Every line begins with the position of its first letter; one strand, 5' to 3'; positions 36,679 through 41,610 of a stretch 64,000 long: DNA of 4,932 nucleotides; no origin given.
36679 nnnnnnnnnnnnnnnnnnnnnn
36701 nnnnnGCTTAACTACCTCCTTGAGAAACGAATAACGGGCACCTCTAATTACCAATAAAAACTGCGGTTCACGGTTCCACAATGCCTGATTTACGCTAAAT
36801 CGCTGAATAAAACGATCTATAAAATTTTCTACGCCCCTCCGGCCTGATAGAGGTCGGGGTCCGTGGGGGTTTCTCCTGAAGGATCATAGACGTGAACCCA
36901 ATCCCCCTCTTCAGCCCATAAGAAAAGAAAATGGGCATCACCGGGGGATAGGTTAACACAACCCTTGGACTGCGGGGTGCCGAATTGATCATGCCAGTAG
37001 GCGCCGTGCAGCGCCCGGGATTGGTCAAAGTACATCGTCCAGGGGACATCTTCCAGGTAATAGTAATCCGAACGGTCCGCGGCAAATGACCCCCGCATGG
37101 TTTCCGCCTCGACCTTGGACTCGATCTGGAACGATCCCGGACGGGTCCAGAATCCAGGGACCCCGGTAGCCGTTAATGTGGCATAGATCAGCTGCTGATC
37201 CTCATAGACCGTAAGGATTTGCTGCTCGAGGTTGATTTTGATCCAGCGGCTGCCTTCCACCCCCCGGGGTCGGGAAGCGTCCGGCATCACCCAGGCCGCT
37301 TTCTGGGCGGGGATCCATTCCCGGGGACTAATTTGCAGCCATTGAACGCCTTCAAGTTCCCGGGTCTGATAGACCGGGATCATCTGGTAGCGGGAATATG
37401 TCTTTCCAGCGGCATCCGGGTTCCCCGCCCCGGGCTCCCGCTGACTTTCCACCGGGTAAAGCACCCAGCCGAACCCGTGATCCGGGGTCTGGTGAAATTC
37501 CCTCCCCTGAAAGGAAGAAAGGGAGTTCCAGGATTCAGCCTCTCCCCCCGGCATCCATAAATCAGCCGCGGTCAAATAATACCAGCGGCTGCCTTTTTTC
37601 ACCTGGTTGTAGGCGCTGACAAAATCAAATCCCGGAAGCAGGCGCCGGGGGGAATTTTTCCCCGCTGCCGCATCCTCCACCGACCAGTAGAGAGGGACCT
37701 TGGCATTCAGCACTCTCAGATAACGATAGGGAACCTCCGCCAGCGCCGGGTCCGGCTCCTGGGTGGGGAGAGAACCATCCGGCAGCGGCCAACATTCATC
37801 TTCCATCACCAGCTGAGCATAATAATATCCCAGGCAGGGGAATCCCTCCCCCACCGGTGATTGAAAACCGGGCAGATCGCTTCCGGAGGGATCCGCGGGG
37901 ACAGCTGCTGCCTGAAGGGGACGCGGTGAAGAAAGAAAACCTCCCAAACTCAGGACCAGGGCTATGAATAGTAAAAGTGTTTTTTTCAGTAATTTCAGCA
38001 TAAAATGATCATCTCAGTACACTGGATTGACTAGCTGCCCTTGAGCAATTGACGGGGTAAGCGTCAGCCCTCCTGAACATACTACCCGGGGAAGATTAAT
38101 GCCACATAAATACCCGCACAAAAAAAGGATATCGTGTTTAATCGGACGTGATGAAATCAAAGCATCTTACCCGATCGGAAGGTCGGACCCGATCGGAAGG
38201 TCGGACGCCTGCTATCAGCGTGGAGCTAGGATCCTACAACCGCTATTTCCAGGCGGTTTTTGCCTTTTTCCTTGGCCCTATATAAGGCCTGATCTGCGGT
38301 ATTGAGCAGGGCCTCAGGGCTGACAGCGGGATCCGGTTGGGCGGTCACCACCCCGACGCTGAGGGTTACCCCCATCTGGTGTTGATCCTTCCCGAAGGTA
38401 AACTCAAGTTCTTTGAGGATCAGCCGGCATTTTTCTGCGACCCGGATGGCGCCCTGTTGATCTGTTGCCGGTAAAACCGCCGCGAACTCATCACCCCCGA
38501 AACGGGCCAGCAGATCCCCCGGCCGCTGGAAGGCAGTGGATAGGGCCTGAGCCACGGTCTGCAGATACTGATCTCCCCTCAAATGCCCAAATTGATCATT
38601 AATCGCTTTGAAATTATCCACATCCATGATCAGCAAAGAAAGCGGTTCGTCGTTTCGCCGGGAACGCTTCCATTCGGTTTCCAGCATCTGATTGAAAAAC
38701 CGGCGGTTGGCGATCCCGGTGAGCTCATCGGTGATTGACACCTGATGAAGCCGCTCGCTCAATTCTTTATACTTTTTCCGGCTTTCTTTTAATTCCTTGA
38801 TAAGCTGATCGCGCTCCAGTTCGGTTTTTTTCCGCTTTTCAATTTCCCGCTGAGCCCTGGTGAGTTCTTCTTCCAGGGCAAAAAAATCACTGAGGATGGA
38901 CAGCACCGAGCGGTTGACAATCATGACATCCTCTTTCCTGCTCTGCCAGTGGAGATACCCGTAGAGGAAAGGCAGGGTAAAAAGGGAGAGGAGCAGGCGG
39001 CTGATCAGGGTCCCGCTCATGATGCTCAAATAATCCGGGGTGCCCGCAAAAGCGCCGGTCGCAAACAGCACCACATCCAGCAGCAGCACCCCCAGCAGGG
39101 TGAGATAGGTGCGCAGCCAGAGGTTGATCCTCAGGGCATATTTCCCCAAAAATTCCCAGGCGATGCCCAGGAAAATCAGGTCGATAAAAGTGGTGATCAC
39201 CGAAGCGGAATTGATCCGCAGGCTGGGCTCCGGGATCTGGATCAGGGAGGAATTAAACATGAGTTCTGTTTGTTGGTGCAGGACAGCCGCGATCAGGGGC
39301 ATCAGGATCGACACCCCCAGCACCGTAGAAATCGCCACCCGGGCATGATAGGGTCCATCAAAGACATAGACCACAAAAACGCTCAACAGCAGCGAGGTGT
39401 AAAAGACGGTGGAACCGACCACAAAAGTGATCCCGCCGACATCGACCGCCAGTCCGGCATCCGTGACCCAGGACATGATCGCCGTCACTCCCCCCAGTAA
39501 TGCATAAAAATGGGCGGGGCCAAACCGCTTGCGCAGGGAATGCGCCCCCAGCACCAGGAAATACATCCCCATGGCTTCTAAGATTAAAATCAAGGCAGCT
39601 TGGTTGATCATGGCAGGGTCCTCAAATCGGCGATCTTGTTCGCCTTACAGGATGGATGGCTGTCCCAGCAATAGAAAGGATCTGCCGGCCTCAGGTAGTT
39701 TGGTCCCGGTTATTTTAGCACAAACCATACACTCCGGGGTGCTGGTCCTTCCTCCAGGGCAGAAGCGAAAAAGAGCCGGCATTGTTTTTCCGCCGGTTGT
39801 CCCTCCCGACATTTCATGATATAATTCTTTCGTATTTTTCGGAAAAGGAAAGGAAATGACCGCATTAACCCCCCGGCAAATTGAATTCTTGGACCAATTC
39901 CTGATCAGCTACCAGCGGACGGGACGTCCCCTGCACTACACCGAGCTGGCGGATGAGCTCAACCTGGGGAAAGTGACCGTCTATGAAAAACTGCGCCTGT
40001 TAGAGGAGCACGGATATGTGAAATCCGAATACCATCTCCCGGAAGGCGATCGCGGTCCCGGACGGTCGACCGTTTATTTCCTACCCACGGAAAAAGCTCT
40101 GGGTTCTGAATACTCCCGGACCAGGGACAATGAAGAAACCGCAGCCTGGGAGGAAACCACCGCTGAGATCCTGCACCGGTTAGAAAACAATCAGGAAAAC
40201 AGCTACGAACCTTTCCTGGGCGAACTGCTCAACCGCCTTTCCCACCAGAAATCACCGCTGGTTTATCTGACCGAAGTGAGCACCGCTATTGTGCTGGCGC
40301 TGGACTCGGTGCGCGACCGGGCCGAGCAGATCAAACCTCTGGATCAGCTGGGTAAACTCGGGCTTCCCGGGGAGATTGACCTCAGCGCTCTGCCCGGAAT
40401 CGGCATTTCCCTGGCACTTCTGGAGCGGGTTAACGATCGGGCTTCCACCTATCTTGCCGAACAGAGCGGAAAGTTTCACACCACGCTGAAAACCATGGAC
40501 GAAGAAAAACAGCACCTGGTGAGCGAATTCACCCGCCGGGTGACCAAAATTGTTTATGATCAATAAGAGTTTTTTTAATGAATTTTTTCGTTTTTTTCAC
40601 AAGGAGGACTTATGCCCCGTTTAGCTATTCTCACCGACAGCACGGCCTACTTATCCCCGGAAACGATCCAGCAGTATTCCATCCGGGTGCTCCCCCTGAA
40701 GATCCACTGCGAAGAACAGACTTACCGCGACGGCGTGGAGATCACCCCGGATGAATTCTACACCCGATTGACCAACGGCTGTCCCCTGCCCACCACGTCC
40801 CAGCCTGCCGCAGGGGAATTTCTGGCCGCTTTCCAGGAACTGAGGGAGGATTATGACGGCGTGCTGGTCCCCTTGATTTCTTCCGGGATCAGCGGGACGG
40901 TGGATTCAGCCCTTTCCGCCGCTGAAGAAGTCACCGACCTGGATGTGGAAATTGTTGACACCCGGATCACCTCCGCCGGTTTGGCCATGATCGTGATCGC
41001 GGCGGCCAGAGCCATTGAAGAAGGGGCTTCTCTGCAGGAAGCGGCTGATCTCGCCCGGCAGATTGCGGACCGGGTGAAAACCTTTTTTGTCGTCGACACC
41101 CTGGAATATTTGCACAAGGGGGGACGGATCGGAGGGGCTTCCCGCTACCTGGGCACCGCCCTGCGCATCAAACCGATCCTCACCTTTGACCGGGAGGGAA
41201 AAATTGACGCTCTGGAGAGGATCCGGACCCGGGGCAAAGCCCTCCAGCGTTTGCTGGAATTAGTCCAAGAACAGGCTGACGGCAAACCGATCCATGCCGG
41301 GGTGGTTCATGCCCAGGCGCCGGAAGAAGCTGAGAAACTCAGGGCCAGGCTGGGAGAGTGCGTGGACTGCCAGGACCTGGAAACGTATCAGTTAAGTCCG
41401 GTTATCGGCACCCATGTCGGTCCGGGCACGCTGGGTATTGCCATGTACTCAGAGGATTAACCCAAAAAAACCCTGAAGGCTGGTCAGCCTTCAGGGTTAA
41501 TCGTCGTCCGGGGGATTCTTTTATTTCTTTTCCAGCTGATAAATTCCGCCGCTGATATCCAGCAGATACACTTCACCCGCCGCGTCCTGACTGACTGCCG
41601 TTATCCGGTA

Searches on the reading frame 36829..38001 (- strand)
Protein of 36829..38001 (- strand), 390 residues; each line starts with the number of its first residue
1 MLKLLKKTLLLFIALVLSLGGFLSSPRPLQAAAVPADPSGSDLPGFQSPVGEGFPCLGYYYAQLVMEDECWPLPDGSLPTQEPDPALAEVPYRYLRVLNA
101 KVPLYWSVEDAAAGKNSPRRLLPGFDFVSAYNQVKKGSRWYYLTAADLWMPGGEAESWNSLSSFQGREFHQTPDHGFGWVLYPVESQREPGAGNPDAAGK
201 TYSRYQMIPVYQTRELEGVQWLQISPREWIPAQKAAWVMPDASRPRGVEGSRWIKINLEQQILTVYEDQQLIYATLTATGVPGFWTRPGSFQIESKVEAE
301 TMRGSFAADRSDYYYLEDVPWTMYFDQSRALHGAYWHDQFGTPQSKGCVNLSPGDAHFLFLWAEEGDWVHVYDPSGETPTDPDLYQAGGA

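Call 38: search_protein_families(library=pfam, proteins=[window:36829-38001:-], max_evalue=0.000001)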
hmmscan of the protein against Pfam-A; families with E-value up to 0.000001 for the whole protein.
window:36829-38001:- (390 aa): 1 family
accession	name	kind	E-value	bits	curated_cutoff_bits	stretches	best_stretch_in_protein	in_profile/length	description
PF03734.19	YkuD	-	4.7e-19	69.9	23.4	1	252-371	2-146/146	L,D-transpeptidase catalytic domain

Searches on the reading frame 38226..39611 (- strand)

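Call 37: search_protein_families(library=pfam, proteins=[window:38226-39611:-], max_evalue=0.000001)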
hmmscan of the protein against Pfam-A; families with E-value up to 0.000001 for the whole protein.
window:38226-39611:- (461 aa): 2 families
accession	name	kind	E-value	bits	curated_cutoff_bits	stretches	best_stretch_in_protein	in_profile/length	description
PF00990.26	GGDEF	-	1.3e-52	178.3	23.8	1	293-453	2-161/161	Diguanylate cyclase, GGDEF domain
PF20973.2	VUPS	-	6.1e-19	68.9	27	1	18-220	2-206/206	Vitamin uptake-like sensor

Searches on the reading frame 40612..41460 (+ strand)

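Call 37: search_protein_families(library=pfam, proteins=[window:40612-41460:+], max_evalue=0.000001)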
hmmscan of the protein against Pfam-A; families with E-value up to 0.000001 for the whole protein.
window:40612-41460:+ (282 aa): 1 family
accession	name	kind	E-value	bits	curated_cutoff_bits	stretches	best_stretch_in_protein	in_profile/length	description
PF02645.21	DegV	-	6.1e-91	305.1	27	1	4-280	2-279/280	Uncharacterised protein, DegV family COG1307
